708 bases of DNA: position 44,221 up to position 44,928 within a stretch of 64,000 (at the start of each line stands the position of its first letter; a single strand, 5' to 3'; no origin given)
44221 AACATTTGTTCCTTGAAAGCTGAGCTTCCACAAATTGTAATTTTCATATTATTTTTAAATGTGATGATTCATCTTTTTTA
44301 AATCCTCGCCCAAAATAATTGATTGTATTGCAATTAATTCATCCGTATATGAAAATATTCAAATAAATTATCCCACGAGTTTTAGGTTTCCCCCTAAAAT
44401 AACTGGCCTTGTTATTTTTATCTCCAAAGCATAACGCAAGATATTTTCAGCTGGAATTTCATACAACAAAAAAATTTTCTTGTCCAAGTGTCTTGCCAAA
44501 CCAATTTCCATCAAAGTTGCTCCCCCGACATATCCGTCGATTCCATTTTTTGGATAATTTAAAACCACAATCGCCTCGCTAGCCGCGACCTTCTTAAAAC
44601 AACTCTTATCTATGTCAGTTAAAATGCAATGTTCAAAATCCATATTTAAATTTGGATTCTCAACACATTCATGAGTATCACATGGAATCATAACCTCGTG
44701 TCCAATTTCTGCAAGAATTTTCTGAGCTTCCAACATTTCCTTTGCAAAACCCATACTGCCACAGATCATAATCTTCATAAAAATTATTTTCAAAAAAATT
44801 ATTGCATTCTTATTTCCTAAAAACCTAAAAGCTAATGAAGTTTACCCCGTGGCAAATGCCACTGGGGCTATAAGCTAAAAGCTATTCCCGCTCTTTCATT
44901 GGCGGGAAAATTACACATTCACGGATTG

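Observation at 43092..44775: Nucleotide-handling cluster: a nonsense-mutated DUF3850/ASCH-like gene, a nucleoside-deoxyribosyltransferase-like plus Nudix fusion, and a free-standing paralog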

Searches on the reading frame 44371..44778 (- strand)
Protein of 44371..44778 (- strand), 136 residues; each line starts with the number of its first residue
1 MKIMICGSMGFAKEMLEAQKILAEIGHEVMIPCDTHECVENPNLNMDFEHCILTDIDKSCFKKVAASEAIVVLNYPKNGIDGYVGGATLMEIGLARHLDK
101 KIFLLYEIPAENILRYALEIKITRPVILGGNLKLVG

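Call 6: search_protein_families(library=pfam, max_evalue=1, proteins=[window:44371-44778:-])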
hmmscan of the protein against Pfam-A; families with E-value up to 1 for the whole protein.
seq(136 aa): 2 families
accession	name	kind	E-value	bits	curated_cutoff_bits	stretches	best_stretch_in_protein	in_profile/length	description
PF05014.21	Nuc_deoxyrib_tr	-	0.0091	16.6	28.8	1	17-107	19-98/117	Nucleoside 2-deoxyribosyltransferase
PF06214.17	SLAM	-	0.22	12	25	1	7-84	21-92/125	Signaling lymphocytic activation molecule (SLAM) protein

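Call 7: search_protein_families(library=ncbifam, max_evalue=1, proteins=[window:44371-44778:-])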
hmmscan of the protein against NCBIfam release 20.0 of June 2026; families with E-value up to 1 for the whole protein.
seq(136 aa): 2 families
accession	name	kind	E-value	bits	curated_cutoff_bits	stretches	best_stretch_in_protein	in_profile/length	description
NF041101.1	manno_glu_gly_synth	equivalog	0.057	12.1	640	1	10-69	15-75/431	mannosylglucosylglycerate synthase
NF011459.0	PRK14877.1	equivalog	0.086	10.7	1267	1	31-100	892-959/1062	conjugal transfer mating pair stabilization protein TraN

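Call 41: predict_structure(alignment_id=A4)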
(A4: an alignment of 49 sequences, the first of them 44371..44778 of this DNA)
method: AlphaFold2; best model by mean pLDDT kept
length: 136 residues; sequences in the alignment: 49
mean_pLDDT: 92.2   pTM: 0.87
mean pLDDT of the five models: 92.2, 91.8, 91.5, 90.9, 89.9
residues with pLDDT >= 90: 106; 70-90: 23; 50-70: 7; < 50: 0
segments of 3 or more residues with pLDDT < 50: none
pLDDT, mean of each block of 10 residues (from residue 1): 96 97 98 91 74 77 98 96 94 98 95 85 97 95
secondary structure, 60 per line:
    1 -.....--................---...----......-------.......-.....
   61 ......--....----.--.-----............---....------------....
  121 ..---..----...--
elements in order: E2-6 H9-24 E28-30 H35-40 H48-54 H56-66 E69-72 H86-97 E101-104 H117-122

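Call 45: fold_search(model_id=the predicted structure, library=pdb)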
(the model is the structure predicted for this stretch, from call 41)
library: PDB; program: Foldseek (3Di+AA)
matches with E <= 10: 1228; with E <= 0.001: 7
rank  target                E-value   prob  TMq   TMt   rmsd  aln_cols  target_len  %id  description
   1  8pqr_D                7.4e-05  1.00  0.64  0.58   5.3       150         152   17  Nucleoside 2'deoxyribosyltransferase from Chroococcidiopsis thermalis PCC 7203 WT bound to DAD_Immucillin-H (released 2024-02-21)
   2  2a0k_A                1.6e-04  1.00  0.51  0.45   3.9       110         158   21  Crystal structure of Nucleoside 2-deoxyribosyltransferase from Trypanosoma brucei at 1.8 A resolution (released 2005-07-26)
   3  8pqs_A                1.6e-04  1.00  0.63  0.58   5.5       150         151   17  Nucleoside 2'deoxyribosyltransferase from Chroococcidiopsis thermalis PCC 7203 E88A Mutant (released 2024-02-21)
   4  6evs_A                2.4e-04  1.00  0.62  0.61   5.0       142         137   20  Characterization of 2-deoxyribosyltransferase from psychrotolerant bacterium Bacillus psychrosaccharolyticus: a suitab (released 2018-11-14)
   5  8rh3_D                3.8e-04  1.00  0.62  0.58   5.0       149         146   17  Nucleoside 2'deoxyribosyltransferase from Chroococcidiopsis thermalis PCC 7203 WT bound to Gemcitabine (released 2024-02-21)
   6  4jen_B                4.2e-04  1.00  0.53  0.58   5.1       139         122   20  Structure of Clostridium botulinum CMP N-glycosidase, BcmB (released 2013-09-11)
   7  7m5h_A                9.6e-04  1.00  0.52  0.46   6.2       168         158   16  Crystal structure of conserved protein from Enterococcus faecalis V583 (released 2021-04-07)
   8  7o62_D                1.2e-03  1.00  0.62  0.66   4.1       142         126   11  Crystal structure of a 2`-deoxyribosyltransferase from the psychrophilic bacterium Desulfotalea psychrophila. (released 2021-10-20)
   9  8rpt_B                1.4e-03  1.00  0.61  0.58   4.9       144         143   13  Crystal structure of human DNPH1 mutant- D80A (released 2024-11-20)
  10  7m5h_B                1.6e-03  1.00  0.57  0.50   6.1       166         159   16  Crystal structure of conserved protein from Enterococcus faecalis V583 (released 2021-04-07)
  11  6qai_B                2.6e-03  1.00  0.55  0.50   3.4       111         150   17  2-desoxiribosyltransferase from Leishmania mexicana (released 2018-12-26)
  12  7o62_A                3.0e-03  1.00  0.64  0.65   4.4       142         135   11  Crystal structure of a 2`-deoxyribosyltransferase from the psychrophilic bacterium Desulfotalea psychrophila. (released 2021-10-20)
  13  6qai_A                3.8e-03  1.00  0.51  0.45   3.8       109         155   20  2-desoxiribosyltransferase from Leishmania mexicana (released 2018-12-26)
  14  1s2l_C                4.3e-03  1.00  0.49  0.44   4.7       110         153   18  Purine 2'deoxyribosyltransferase native structure (released 2004-03-30)
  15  8rpt_A                4.6e-03  1.00  0.47  0.48   5.0       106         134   19  Crystal structure of human DNPH1 mutant- D80A (released 2024-11-20)
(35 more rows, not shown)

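Call 69: search_protein_families(library=padloc, max_evalue=0.01, proteins=[window:44371-44778:-])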
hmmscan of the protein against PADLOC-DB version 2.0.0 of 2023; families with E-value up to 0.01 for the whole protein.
window:44371-44778:- (136 aa): 0 families

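Call 70: search_protein_families(library=phrogs, max_evalue=0.001, proteins=[window:44371-44778:-])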
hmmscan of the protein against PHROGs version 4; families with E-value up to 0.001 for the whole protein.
window:44371-44778:- (136 aa): 0 families

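Call 84: fold_search(model_id=the predicted structure, library=viral)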
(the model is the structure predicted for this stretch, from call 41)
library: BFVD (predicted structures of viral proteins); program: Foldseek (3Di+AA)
matches with E <= 10: 681; with E <= 0.001: 20
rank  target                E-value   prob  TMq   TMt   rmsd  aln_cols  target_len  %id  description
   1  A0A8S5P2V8            5.0e-06  1.00  0.61  0.67   3.6       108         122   26  N-deoxyribosyltransferase [Myoviridae sp. ctrf010]
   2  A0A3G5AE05            6.8e-06  1.00  0.54  0.45   4.2       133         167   20  TIR domain-containing protein [Satyrvirus sp.]
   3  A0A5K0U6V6            1.1e-05  1.00  0.57  0.46   4.8       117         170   16  Nucleoside 2-deoxyribosyltransferase [Yasminevirus sp. GU-2018]
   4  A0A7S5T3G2            1.3e-05  1.00  0.50  0.41   7.4       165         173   14  (no name in the UniProt tables at hand)
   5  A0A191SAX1            1.7e-05  1.00  0.59  0.56   3.5       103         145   27  (no name in the UniProt tables at hand)
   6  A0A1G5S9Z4            4.2e-05  1.00  0.64  0.44   5.1       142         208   20  (no name in the UniProt tables at hand)
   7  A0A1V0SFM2            5.0e-05  1.00  0.60  0.60   5.2       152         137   14  Nucleoside 2-deoxyribosyltransferase [Hokovirus HKV1]
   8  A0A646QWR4            7.8e-05  1.00  0.64  0.60   4.4       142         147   13  (no name in the UniProt tables at hand)
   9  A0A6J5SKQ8            2.9e-04  1.00  0.64  0.67   4.0       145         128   16  Nucleoside 2-deoxyribosyltransferase [uncultured Caudovirales phage]
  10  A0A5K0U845            3.7e-04  1.00  0.54  0.27   5.2       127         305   16  Nucleoside 2-deoxyribosyltransferase (Fragment) [Yasminevirus sp. GU-2018]
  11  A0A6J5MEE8            4.5e-04  1.00  0.65  0.64   4.1       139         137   14  Nucleoside 2-deoxyribosyltransferase [uncultured Caudovirales phage]
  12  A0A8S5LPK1            5.1e-04  1.00  0.53  0.54   7.4       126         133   17  Deoxyribosyltransferase [Siphoviridae sp. ctoiW10]
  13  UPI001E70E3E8         5.1e-04  1.00  0.62  0.46   4.5       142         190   11  (no name look-up for this kind of identifier)
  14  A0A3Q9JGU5            7.0e-04  1.00  0.46  0.42   5.7       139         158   19  (no name in the UniProt tables at hand)
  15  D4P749                7.4e-04  1.00  0.57  0.64   7.7       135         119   18  (no name in the UniProt tables at hand)
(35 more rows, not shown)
